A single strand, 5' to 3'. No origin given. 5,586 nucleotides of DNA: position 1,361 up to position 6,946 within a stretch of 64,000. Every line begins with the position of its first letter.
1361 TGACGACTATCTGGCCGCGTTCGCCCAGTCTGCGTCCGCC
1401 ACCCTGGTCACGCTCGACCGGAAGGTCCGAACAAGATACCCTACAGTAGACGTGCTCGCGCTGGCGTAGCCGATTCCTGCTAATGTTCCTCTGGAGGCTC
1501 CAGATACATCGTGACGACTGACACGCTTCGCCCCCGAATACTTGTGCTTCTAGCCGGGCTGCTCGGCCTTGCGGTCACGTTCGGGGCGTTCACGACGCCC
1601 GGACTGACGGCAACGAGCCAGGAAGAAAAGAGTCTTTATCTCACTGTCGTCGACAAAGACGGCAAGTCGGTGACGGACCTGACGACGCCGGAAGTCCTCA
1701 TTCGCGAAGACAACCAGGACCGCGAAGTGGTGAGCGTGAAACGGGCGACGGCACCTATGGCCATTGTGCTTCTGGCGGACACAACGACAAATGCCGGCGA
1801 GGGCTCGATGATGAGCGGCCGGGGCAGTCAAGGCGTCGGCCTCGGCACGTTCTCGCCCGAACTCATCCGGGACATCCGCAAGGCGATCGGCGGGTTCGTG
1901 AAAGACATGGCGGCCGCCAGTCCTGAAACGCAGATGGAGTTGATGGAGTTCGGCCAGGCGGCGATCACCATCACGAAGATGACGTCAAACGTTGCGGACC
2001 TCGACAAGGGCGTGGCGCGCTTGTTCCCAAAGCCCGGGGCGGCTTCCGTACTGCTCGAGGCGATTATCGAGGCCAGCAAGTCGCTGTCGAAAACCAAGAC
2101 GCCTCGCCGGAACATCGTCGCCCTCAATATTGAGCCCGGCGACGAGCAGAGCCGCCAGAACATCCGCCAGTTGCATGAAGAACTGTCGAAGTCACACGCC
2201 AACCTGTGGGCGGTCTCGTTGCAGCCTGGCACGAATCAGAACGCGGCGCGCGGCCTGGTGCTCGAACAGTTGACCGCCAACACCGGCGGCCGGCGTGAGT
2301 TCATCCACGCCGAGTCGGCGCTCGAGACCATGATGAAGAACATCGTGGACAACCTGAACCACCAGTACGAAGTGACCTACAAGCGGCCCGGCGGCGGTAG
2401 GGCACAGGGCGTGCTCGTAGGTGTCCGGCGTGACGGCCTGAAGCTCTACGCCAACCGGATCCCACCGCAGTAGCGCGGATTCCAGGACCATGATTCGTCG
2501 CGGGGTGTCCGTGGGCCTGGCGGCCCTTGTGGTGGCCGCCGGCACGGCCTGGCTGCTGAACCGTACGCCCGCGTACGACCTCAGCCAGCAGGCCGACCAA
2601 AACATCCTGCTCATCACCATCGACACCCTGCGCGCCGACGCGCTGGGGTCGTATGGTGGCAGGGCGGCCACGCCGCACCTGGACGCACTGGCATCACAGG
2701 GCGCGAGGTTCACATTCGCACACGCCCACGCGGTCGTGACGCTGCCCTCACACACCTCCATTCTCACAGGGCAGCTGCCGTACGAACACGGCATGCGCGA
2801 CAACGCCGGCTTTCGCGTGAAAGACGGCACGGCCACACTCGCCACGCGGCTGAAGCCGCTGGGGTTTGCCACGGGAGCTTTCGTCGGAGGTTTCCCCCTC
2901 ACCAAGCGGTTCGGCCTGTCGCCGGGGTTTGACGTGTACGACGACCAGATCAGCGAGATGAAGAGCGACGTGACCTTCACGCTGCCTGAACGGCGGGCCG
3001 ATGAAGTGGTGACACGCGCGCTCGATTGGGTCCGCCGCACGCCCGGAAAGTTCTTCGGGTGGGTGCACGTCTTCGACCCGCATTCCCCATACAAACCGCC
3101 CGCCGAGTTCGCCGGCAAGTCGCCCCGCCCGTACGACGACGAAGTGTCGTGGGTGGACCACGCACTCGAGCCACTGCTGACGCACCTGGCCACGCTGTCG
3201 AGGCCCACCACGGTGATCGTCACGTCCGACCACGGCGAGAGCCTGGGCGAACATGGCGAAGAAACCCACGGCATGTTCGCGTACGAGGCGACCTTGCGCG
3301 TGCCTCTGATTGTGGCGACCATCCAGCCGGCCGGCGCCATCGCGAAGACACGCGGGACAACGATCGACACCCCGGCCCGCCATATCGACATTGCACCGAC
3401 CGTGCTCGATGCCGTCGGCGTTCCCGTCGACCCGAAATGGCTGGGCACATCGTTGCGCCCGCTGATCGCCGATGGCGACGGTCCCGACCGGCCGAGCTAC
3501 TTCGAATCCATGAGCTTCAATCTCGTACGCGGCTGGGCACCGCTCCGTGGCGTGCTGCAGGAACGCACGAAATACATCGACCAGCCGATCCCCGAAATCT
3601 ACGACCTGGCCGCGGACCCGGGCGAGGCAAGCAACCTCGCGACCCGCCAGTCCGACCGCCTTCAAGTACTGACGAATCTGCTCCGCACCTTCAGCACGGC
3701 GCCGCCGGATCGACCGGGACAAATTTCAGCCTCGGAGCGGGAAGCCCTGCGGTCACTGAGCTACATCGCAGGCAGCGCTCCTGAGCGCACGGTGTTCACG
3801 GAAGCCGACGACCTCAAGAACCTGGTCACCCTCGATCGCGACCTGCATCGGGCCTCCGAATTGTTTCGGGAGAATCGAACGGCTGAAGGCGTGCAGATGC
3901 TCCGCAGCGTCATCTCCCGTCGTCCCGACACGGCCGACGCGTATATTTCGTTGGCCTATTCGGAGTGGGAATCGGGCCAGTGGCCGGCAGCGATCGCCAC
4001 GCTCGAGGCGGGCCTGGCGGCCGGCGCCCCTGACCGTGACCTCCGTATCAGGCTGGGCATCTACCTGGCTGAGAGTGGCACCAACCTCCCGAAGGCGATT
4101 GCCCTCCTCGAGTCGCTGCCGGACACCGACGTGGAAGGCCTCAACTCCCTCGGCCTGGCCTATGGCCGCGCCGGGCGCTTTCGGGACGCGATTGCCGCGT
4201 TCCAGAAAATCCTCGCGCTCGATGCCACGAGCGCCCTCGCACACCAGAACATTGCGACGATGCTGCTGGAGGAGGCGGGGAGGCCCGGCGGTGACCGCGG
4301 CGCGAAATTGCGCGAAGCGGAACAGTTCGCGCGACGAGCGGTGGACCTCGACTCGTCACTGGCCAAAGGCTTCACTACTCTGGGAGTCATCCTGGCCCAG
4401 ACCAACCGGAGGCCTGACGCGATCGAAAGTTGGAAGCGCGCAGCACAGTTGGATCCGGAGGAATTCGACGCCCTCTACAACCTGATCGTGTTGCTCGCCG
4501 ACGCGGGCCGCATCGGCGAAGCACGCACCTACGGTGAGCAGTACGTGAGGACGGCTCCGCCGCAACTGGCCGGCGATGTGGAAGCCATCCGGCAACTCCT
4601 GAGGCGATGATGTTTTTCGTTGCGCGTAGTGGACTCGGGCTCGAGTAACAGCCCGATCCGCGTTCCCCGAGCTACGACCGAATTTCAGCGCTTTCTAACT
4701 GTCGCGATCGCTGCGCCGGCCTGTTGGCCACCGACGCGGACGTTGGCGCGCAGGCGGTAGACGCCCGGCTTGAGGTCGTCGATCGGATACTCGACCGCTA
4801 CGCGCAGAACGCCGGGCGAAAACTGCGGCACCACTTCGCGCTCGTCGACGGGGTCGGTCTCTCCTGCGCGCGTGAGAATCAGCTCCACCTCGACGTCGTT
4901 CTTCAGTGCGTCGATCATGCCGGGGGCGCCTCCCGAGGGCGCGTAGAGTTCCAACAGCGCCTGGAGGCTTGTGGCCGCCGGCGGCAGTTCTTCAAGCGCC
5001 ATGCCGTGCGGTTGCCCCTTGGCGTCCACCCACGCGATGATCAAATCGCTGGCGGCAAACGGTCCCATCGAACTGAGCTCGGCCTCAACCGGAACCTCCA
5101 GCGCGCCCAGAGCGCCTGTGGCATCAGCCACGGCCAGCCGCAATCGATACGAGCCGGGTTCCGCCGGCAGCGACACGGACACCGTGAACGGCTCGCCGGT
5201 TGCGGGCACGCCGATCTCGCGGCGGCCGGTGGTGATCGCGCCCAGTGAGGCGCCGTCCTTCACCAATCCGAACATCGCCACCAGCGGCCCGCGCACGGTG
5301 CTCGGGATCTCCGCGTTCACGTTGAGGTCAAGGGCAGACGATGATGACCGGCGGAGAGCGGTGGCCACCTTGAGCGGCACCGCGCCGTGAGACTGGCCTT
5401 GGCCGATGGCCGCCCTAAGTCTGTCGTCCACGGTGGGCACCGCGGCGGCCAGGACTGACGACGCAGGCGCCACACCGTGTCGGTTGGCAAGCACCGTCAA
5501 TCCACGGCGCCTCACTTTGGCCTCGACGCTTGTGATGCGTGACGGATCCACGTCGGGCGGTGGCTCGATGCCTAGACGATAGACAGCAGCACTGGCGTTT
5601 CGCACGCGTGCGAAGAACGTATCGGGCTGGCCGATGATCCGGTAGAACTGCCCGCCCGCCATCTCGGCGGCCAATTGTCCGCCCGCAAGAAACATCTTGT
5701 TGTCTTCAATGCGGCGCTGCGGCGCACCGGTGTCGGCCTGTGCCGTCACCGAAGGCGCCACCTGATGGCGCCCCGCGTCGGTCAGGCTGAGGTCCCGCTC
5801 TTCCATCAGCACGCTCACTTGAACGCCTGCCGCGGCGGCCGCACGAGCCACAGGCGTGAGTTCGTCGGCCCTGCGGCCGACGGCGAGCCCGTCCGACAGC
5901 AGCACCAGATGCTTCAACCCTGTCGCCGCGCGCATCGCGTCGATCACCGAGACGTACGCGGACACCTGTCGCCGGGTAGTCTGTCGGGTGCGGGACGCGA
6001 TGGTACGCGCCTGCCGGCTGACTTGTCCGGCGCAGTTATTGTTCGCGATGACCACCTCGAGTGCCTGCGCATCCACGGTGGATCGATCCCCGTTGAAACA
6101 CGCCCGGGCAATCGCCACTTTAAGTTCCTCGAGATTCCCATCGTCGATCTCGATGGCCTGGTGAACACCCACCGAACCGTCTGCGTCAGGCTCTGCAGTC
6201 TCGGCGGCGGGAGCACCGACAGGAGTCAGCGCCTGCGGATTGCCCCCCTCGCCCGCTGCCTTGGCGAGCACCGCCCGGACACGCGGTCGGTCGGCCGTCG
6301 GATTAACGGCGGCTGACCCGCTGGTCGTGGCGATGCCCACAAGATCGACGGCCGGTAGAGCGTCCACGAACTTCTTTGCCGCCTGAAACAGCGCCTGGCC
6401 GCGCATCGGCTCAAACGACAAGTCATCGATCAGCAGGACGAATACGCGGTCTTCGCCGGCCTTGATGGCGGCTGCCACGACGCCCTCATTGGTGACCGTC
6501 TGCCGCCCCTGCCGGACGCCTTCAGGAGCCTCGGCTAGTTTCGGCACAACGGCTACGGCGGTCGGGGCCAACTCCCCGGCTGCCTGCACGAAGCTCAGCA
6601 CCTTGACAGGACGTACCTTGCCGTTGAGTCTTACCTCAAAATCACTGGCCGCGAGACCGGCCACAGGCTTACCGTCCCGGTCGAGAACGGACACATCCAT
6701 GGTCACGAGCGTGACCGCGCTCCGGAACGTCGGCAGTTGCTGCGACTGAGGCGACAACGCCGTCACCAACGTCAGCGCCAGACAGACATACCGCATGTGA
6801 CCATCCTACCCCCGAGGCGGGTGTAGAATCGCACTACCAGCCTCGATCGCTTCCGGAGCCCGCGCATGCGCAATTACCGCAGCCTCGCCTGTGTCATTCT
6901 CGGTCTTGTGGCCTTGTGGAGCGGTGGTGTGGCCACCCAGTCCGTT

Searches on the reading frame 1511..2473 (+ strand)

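Call 29: search_protein_families(library=ncbifam, proteins=[window:1511-2473:+], max_evalue=0.01)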
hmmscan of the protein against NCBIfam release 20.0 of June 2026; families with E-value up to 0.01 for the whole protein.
window:1511-2473:+ (320 aa): 1 family
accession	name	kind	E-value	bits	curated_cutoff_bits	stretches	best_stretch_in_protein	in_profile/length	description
TIGR03436.1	acidobact_VWFA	subfamily_domain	2.4e-14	53.6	81.25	1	42-293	12-293/324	VWA domain-containing protein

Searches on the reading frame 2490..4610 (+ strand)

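Call 29: search_protein_families(library=ncbifam, proteins=[window:2490-4610:+], max_evalue=0.01)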
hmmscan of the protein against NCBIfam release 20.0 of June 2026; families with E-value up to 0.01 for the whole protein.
window:2490-4610:+ (706 aa): 26 families (the best 25 are shown)
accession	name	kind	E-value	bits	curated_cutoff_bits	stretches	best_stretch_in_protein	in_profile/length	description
NF010322.0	PRK13759.1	equivalog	2.3e-37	128.6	481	2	210-389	265-442/486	arylsulfatase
TIGR03417.1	chol_sulfatase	equivalog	7e-31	107.6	433.45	2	210-391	250-427/500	choline-sulfatase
NF045661.1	HdlasePehA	equivalog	1.2e-19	70.3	900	2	223-332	292-398/506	phosphoric/sulfuric ester hydrolase PehA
NF052527.1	Mn_arylsulf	exception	3.6e-16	59.1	850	2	218-388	270-436/479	manganese-dependent arylsulfatase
NF038075.1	fam_STM4013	hypoth_equivalog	2.2e-15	56.8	250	2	36-105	7-75/261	STM4013/SEN3800 family hydrolase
TIGR02917.1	PEP_TPR_lipo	equivalog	5.7e-15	54.3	312.2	1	459-680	680-892/899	XrtA/PEP-CTERM system TPR-repeat protein PrsT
NF040959.1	MamA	equivalog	1.1e-14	54.3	200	1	456-592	45-183/204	magnetosome protein MamA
TIGR02521.1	type_IV_pilW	equivalog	2.3e-09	37.1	154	1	624-692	134-202/234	type IV pilus biogenesis/stability protein PilW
NF033920.0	C39_PA2778_fam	equivalog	2.5e-08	33.7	150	1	435-526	143-234/255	PA2778 family cysteine peptidase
NF007160.0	PRK09598.1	equivalog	2.2e-07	29.5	561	1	215-275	406-469/523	phosphoethanolamine--lipid A transferase EptA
TIGR04510.1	mod_pep_cyc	subfamily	2.8e-06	26.1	400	1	528-684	376-526/814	putative peptide modification system cyclase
NF007468.0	PRK10049.1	equivalog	4.4e-06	25.2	1043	0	636-692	112-168/817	poly-beta-1,6 N-acetyl-D-glucosamine export porin PgaA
NF028537.1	P_eth_NH2_trans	domain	8.9e-06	24.5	500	1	215-311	413-514/527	phosphoethanolamine--lipid A transferase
NF033762.1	social_mot_Tgl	equivalog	3.4e-05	23.3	225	0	606-681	46-122/252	social motility TPR repeat lipoprotein Tgl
NF008757.0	PRK11788.1-5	equivalog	0.00016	21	363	1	553-661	146-250/388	lipopolysaccharide assembly protein LapB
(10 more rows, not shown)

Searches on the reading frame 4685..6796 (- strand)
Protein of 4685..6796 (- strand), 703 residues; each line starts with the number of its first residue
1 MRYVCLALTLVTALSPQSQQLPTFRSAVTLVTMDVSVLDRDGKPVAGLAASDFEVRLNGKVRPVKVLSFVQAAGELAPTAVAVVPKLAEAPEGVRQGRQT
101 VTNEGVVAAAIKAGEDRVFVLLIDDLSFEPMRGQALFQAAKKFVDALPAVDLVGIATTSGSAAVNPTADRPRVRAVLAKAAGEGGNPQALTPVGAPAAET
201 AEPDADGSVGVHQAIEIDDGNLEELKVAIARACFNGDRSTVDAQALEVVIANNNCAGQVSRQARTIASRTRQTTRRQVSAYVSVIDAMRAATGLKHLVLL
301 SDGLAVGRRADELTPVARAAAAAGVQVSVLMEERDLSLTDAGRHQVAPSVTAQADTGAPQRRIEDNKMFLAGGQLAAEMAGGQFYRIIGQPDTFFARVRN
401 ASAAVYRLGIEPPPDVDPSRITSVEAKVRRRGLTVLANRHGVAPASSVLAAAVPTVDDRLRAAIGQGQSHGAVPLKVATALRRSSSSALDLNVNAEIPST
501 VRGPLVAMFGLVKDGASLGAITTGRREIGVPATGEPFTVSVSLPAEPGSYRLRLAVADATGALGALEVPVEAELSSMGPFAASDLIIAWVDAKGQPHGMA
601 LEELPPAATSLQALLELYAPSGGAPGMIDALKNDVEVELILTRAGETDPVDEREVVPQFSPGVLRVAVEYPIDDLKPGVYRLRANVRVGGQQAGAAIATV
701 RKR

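Call 7: search_protein_families(library=pfam, proteins=[window:4685-6796:-], max_evalue=0.001)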
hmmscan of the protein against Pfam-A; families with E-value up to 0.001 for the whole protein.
window:4685-6796:- (703 aa): 0 families

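Call 29: search_protein_families(library=ncbifam, proteins=[window:4685-6796:-], max_evalue=0.01)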
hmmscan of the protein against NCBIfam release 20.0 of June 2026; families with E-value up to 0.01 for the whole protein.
window:4685-6796:- (703 aa): 1 family
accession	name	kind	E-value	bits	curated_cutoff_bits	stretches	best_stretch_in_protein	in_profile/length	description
TIGR03436.1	acidobact_VWFA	subfamily_domain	2.6e-22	79.8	81.25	1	22-436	1-316/324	VWA domain-containing protein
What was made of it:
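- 4685..8146 (.): A pair of Acidobacteria-type VWA-domain genes (TIGR03436): 6866-8146 on + (426 aa) and 4685-6796 on - (703 aa). They follow the receptor and mark its positional orthologues in other genomes. Call 29 (NCBIfam).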
